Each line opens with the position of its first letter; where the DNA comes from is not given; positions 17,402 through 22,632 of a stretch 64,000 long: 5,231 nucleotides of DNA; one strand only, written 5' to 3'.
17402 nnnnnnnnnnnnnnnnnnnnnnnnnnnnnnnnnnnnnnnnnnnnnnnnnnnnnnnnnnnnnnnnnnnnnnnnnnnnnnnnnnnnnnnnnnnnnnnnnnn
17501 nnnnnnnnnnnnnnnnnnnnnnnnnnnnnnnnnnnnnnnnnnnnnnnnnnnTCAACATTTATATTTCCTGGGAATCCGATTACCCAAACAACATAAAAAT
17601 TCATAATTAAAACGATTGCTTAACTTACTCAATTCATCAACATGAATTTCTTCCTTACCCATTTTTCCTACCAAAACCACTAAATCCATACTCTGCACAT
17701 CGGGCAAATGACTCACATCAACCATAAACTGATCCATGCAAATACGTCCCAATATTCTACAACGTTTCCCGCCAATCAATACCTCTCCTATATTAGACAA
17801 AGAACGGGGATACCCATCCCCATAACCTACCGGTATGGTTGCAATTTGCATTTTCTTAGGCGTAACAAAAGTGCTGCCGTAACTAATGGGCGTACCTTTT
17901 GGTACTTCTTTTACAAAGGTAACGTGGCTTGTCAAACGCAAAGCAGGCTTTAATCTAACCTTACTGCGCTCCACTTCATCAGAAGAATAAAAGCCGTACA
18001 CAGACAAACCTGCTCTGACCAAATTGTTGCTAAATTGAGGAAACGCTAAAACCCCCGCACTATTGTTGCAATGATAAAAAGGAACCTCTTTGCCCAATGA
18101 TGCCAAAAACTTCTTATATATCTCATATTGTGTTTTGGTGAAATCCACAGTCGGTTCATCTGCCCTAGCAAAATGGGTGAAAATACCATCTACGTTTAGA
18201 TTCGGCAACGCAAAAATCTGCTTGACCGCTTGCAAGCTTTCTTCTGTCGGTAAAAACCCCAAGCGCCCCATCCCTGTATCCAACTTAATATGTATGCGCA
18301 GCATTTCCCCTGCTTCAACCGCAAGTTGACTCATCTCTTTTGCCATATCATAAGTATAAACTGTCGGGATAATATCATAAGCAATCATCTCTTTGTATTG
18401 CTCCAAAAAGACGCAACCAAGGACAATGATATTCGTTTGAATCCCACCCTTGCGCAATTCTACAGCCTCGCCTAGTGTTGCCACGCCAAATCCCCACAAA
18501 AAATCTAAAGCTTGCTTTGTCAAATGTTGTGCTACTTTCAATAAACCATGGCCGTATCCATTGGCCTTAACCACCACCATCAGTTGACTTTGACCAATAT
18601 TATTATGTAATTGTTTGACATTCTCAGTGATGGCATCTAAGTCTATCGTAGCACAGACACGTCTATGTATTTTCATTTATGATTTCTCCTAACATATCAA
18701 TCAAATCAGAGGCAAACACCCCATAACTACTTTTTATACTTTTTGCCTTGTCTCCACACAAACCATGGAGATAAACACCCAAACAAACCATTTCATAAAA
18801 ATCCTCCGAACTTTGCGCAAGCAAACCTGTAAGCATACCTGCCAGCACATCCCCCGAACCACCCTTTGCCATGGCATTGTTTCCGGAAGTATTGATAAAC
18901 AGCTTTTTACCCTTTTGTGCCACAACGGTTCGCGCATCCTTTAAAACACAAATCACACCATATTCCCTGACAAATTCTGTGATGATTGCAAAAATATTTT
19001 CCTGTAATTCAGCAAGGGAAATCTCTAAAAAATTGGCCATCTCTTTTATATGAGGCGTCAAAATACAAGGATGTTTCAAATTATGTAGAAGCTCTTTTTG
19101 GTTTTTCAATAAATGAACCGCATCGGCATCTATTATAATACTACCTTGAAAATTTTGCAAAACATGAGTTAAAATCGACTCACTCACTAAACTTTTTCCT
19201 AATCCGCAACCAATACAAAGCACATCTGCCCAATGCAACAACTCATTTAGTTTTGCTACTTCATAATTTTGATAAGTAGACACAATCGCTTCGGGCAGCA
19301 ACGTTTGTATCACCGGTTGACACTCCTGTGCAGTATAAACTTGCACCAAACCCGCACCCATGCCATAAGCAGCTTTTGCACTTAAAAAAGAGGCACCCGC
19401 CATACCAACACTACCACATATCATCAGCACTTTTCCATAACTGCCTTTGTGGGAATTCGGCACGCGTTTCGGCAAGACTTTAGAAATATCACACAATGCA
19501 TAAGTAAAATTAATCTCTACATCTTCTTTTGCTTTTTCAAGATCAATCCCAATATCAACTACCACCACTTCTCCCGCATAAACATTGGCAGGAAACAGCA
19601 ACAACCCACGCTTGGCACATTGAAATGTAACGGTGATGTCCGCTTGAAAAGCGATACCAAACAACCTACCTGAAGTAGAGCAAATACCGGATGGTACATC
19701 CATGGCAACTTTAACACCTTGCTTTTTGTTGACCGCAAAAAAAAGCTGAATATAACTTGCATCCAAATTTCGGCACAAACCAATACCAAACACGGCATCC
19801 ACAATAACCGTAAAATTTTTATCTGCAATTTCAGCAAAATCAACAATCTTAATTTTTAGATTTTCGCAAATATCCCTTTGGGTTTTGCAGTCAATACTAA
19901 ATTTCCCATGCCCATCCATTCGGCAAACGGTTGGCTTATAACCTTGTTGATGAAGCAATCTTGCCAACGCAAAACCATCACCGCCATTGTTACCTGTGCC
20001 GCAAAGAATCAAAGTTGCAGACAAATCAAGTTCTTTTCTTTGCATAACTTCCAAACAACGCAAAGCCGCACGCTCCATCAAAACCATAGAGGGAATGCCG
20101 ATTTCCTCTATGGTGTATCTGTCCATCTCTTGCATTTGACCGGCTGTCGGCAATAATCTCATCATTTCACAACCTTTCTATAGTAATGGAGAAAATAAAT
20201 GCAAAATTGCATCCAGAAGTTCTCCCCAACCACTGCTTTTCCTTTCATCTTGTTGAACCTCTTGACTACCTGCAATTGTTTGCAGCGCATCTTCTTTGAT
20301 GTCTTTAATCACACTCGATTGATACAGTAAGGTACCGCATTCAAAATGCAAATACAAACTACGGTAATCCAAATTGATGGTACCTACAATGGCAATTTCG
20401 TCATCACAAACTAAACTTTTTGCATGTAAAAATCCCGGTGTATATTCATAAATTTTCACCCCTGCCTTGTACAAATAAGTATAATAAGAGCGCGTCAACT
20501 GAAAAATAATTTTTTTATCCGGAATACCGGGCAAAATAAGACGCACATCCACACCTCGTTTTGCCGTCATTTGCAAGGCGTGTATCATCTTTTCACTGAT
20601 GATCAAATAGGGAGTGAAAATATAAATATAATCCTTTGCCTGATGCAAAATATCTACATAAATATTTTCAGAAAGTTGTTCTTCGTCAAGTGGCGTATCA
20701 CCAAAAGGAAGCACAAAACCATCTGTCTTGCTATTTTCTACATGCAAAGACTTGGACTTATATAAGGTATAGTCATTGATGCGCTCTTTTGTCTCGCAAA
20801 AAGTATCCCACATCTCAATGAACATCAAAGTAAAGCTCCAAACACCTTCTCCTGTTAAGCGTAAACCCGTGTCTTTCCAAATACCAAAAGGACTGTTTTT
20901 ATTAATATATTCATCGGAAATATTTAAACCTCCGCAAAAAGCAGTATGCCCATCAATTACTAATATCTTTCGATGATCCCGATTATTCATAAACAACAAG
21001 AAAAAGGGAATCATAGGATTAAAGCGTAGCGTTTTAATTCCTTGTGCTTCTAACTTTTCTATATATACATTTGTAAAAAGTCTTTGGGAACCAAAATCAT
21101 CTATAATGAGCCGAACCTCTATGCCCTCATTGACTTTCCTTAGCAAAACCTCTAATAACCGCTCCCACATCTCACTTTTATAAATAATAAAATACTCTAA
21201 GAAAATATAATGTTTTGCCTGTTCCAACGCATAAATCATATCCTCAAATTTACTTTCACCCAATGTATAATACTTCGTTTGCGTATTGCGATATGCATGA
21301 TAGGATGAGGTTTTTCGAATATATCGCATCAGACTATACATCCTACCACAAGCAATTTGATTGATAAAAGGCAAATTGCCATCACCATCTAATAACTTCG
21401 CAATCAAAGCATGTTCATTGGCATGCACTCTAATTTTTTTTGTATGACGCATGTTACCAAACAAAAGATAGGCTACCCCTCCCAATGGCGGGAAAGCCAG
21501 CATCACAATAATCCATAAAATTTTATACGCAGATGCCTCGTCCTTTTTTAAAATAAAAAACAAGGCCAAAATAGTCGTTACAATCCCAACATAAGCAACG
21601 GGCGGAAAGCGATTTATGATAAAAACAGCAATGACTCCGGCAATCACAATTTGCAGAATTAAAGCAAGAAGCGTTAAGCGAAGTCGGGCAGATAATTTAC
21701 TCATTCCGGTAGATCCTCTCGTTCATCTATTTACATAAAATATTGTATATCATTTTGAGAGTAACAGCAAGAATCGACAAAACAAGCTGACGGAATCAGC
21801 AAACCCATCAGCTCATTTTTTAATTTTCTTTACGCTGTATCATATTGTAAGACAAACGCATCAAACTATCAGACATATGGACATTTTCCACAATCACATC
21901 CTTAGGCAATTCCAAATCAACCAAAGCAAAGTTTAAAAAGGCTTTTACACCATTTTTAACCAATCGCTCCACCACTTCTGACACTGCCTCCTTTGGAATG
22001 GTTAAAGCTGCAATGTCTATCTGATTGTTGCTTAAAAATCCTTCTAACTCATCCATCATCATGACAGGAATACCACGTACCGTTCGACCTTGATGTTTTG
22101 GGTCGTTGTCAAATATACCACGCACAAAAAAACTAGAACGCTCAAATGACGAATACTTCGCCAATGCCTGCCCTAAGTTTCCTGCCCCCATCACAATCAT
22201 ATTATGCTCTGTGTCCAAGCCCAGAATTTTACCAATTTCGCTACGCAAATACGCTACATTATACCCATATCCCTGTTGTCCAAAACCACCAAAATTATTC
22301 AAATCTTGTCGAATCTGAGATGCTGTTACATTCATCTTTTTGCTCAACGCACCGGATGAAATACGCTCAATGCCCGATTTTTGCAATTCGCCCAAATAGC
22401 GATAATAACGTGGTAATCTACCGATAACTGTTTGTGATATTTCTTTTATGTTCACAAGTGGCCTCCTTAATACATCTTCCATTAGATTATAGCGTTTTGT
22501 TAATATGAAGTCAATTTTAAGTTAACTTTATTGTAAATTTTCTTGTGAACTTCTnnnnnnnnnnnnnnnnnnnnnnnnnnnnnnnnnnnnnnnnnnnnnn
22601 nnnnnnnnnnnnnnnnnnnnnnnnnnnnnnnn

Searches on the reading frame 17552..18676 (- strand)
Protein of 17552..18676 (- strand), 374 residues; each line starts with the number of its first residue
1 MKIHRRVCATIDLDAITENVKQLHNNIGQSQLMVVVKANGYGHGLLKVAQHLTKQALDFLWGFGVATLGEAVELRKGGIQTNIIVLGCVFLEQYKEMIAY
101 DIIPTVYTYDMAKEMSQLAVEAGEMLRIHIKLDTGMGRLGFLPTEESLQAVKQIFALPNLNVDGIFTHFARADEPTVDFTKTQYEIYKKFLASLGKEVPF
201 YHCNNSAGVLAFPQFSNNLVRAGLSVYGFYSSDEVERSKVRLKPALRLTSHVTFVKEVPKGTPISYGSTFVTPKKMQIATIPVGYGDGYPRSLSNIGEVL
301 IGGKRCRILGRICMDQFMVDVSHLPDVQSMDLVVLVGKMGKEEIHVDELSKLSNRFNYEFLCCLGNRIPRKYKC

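Call 6: search_protein_families(library=pfam, proteins=[window:17552-18676:-])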
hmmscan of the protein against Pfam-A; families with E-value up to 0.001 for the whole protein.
window:17552-18676:- (374 aa): 2 families
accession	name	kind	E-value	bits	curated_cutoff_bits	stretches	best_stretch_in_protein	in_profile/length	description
PF01168.26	Ala_racemase_N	-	5.9e-64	216.2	24.1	1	11-230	1-219/220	Alanine racemase, N-terminal domain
PF00842.27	Ala_racemase_C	-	4.6e-48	162.4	25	1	245-372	1-127/127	Alanine racemase, C-terminal domain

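Call 46: find_homologous_proteins(query=window:17552-18676:-, max_evalue=1e-60)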
Query window:17552-18676:- (374 aa): 7854 proteins with E <= 1e-60 among 8000 candidates; the best 120 are listed.
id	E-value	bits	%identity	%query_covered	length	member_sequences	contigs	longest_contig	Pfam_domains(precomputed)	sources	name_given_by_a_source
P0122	6.9e-251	850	100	100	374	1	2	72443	PF00842.28,PF01168.27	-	-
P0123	1.6e-150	520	61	99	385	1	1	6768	PF00842.28,PF01168.27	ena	-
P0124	6.3e-149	514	61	99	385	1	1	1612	PF00842.28,PF01168.27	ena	-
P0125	1.2e-144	500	59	99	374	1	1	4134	PF00842.28,PF01168.27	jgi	jgi:alanine racemase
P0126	2.1e-144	499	59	99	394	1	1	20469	PF00842.28,PF01168.27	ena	-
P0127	8.3e-144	497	60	99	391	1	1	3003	PF00842.28,PF01168.27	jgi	-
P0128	6.2e-143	495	56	99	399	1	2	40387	PF00842.28,PF01168.27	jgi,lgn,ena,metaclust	metaclust:\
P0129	7.3e-143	494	61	94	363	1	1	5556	PF00842.28,PF01168.27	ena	-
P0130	1.6e-142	493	60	99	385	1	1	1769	PF00842.28,PF01168.27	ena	-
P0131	2.9e-141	489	58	99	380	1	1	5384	PF00842.28,PF01168.27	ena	-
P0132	1.3e-140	487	55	99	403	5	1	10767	PF00842.28,PF01168.27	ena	-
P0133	4.3e-140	485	56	99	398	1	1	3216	PF00842.28,PF01168.27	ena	-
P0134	8.9e-140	484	56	99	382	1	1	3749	PF00842.28,PF01168.27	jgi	jgi:alanine racemase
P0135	8.9e-138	478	57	98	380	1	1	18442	PF00842.28,PF01168.27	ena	-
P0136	3.8e-136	472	52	99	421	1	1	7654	PF00842.28,PF01168.27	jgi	jgi:alanine racemase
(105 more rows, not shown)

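Call 47: find_encoding_contigs(protein=P0126, flank=10000, max_places=2)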
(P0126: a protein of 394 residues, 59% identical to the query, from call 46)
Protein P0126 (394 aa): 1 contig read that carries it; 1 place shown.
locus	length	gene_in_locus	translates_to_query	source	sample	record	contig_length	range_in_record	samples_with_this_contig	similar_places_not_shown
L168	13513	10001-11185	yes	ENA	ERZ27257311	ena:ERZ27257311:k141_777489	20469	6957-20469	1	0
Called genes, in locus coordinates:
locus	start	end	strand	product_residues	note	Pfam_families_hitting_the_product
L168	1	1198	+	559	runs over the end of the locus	PF02776:TPP_enzyme_N, PF00205:TPP_enzyme_M, PF02775:TPP_enzyme_C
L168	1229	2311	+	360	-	PF00266:Aminotran_5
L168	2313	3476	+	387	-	PF00389:2-Hacid_dh, PF02826:2-Hacid_dh_C, PF03446:NAD_binding_2 (weak)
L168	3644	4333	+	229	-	PF00392:GntR, PF07729:FCD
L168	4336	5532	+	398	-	PF00180:Iso_dh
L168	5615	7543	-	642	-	PF00005:ABC_tran, PF02463:SMC_N (weak), PF13555:AAA_29 (faint), PF13304:AAA_21 (faint), PF13401:AAA_22 (faint), PF12848:ABC_tran_Xtn, PF00005:ABC_tran, PF16326:ABC_tran_CTD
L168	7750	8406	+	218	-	PF06971:Put_DNA-bind_N, PF02629:CoA_binding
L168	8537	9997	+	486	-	PF03853:YjeF_N, PF01256:Carb_kinase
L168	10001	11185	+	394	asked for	PF01168:Ala_racemase_N, PF00842:Ala_racemase_C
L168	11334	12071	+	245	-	PF20772:TACO1_YebC_N, PF01709:Transcrip_reg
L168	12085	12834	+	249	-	-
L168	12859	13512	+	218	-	?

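Call 48: find_encoding_contigs(protein=P0123, flank=10000, max_places=2)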
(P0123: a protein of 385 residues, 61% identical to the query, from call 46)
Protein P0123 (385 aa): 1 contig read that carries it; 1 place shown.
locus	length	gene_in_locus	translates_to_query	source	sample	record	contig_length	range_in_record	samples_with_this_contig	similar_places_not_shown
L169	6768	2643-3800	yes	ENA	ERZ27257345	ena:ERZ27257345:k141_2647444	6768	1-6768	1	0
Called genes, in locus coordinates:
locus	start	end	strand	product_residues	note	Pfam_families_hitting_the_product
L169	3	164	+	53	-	?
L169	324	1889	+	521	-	PF03853:YjeF_N, PF01256:Carb_kinase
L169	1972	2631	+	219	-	PF01966:HD (weak)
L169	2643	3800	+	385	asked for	PF01168:Ala_racemase_N, PF00842:Ala_racemase_C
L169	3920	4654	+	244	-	PF20772:TACO1_YebC_N, PF01709:Transcrip_reg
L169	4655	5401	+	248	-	-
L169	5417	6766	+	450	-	?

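Call 76: find_encoding_contigs(protein=P0129, flank=6000, max_places=2)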
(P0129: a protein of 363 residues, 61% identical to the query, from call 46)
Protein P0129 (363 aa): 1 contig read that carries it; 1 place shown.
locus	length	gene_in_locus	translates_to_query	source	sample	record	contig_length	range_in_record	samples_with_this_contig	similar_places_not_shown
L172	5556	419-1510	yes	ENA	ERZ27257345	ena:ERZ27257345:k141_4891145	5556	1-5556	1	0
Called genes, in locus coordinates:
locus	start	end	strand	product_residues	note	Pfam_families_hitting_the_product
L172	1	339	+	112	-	?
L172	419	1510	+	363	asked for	PF01168:Ala_racemase_N, PF00842:Ala_racemase_C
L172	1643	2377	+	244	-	PF20772:TACO1_YebC_N, PF01709:Transcrip_reg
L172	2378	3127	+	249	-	-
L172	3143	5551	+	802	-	PF13491:FtsK_4TM, PF17854:FtsK_alpha, PF01580:FtsK_SpoIIIE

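Call 77: find_encoding_contigs(protein=P0125, flank=6000, max_places=2)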
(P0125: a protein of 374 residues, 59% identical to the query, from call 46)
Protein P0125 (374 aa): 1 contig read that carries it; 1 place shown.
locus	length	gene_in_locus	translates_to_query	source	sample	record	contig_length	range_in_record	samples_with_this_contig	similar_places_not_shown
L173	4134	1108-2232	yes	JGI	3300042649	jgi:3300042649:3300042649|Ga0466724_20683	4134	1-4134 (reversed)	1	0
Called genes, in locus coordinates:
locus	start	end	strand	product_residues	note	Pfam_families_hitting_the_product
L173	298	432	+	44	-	-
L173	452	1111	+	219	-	PF01966:HD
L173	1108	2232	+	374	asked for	PF01168:Ala_racemase_N, PF00842:Ala_racemase_C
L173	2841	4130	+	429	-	PF00037:Fer4 (faint), PF13484:Fer4_16 (faint), PF02906:Fe_hyd_lg_C, PF02256:Fe_hyd_SSU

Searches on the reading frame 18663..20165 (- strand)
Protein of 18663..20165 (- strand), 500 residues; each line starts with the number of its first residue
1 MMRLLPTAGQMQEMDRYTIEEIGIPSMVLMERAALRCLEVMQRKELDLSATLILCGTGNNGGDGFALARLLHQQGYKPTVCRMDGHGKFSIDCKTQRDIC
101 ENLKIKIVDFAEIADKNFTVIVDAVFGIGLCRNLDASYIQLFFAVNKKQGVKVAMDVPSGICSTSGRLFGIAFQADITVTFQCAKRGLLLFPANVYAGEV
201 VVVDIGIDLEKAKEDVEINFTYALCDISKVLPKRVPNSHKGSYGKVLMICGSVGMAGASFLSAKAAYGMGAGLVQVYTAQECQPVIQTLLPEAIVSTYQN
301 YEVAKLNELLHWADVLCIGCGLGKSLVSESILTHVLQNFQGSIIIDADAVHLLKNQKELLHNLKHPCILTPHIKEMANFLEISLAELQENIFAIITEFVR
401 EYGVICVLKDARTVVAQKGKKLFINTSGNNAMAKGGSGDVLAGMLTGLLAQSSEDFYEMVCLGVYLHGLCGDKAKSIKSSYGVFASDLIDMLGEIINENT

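Call 6: search_protein_families(library=pfam, proteins=[window:18663-20165:-])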
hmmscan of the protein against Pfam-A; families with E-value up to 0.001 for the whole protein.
window:18663-20165:- (500 aa): 2 families
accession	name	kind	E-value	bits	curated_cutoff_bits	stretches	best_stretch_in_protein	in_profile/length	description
PF01256.23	Carb_kinase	-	1.7e-56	191.8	27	1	246-491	1-239/242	NAD(P)H-hydrate dehydratase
PF03853.21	YjeF_N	-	1.5e-41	142.6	24.9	1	28-187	3-169/169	YjeF-related protein N-terminus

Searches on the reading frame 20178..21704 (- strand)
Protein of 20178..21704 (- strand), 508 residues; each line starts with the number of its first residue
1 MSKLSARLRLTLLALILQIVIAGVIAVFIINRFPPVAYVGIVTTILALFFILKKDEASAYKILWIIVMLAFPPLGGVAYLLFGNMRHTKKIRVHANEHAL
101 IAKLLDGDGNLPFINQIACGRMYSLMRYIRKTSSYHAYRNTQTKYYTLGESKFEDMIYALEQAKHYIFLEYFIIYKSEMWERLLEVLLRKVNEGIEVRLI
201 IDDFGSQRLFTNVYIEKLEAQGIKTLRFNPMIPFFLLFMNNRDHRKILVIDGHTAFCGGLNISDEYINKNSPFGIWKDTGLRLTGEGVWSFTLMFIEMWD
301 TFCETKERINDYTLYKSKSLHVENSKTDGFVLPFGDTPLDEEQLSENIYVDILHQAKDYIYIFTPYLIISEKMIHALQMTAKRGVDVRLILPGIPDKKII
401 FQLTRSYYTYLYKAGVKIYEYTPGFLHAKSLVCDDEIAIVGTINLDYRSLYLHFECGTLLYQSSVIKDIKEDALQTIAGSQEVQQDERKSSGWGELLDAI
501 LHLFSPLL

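Call 6: search_protein_families(library=pfam, proteins=[window:20178-21704:-])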
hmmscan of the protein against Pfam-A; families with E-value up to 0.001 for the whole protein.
window:20178-21704:- (508 aa): 3 families
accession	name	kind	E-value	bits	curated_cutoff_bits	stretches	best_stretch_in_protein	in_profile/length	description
PF13091.12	PLDc_2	-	4.3e-40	137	27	2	350-471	2-126/132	PLD-like domain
PF00614.28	PLDc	-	7.2e-16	57.9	21.9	2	423-449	2-28/28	Phospholipase D Active site motif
PF13396.11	PLDc_N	-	3.7e-11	43.3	23.3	1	44-83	3-41/42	Phospholipase_D-nuclease N-terminal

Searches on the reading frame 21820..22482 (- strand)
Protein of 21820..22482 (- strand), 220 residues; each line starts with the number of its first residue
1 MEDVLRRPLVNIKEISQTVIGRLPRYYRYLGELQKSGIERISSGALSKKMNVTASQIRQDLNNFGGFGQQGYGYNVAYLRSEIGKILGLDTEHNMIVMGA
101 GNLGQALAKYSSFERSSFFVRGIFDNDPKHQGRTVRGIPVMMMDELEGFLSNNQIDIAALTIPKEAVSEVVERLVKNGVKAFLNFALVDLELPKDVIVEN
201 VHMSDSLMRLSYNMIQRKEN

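Call 6: search_protein_families(library=pfam, proteins=[window:21820-22482:-])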
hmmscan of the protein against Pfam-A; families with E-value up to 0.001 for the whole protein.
window:21820-22482:- (220 aa): 3 families
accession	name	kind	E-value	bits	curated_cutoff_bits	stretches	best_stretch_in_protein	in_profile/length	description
PF06971.19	Put_DNA-bind_N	-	1.3e-21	76.9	27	1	14-62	1-49/49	Putative DNA-binding protein N-terminus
PF02629.25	CoA_binding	-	1.5e-20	74.1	22.3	1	91-187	2-96/97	CoA binding domain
PF01408.29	GFO_IDH_MocA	-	0.00048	21.2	24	1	94-182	2-90/120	Oxidoreductase family, NAD-binding Rossmann fold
